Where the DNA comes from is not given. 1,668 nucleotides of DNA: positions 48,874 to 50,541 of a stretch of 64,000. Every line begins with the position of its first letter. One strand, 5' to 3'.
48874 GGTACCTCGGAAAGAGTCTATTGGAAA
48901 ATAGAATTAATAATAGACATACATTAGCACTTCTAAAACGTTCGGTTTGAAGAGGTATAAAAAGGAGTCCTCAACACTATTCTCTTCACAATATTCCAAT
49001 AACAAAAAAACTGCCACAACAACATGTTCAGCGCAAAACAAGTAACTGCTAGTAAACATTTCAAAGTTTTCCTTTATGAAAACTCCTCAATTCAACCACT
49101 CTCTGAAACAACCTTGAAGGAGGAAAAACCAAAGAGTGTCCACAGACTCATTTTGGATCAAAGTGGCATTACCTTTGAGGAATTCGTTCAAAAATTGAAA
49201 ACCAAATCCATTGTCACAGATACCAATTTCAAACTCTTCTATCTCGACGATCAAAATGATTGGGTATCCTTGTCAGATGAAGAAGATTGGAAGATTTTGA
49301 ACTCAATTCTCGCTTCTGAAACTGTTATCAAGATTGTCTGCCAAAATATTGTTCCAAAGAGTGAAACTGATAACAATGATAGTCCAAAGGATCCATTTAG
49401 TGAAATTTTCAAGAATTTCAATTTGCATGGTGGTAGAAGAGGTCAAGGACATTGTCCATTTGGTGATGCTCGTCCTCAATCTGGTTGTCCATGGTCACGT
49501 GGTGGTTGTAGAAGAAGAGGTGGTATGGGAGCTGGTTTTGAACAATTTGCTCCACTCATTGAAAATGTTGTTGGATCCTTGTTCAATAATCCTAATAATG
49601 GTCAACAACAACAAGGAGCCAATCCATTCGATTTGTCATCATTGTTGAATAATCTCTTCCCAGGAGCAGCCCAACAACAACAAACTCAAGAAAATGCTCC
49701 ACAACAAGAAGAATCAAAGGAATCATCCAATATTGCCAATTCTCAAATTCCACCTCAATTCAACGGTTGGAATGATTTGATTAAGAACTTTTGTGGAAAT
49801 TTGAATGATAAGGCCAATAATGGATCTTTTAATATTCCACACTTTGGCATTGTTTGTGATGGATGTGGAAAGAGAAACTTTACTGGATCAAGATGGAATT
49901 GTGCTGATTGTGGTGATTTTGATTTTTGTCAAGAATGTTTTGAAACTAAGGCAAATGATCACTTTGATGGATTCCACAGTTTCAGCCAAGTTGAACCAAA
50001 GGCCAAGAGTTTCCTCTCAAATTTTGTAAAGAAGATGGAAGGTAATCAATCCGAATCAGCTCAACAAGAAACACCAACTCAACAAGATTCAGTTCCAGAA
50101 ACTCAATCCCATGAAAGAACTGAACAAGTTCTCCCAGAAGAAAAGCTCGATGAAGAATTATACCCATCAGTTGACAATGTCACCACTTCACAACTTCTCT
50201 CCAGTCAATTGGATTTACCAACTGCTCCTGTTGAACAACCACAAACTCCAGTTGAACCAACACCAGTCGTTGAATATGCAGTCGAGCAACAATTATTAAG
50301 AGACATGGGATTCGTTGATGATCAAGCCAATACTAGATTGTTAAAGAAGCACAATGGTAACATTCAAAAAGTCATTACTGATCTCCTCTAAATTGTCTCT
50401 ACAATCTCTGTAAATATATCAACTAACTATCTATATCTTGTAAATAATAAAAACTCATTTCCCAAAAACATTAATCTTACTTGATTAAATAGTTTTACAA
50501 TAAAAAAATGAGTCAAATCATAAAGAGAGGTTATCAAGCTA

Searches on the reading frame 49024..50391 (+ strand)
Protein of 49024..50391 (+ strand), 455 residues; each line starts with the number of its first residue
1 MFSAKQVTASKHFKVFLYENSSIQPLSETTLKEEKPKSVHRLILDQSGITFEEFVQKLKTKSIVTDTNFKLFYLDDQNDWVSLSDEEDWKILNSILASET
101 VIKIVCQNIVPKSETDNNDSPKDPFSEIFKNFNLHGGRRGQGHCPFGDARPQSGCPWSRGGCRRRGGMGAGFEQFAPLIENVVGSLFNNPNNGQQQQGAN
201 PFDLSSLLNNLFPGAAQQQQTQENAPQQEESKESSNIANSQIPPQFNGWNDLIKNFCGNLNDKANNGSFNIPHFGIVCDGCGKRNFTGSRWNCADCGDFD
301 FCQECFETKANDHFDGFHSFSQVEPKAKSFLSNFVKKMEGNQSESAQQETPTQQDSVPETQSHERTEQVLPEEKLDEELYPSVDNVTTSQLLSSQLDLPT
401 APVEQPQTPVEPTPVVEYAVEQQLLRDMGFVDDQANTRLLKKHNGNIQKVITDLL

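Call 21: search_protein_families(library=pfam, proteins=[window:49024-50391:+], max_evalue=0.1)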
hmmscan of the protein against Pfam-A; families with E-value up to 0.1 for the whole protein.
window:49024-50391:+ (455 aa): 4 families
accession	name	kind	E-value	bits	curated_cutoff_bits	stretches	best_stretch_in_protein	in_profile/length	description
PF00569.23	ZZ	-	3.1e-10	40.2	21.4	1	273-313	2-43/45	Zinc finger, ZZ type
PF00564.30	PB1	-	6.7e-07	29.6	23.6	1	41-106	14-81/84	PB1 domain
PF24932.1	UBA_NBR1_C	-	0.00012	22.4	27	1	425-454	8-37/40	Next to BRCA1 gene 1 protein-like, C-terminal UBA domain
PF25299.1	ZZ_ADA2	-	0.018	15.6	27.5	1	278-307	1-31/48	ADA2 ZZ-type zing finger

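Call 57: find_encoding_contigs(protein=window:49024-50391:+, flank=10000)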
Protein window:49024-50391:+ (455 aa): no gene with exactly this product is on record in the collection.
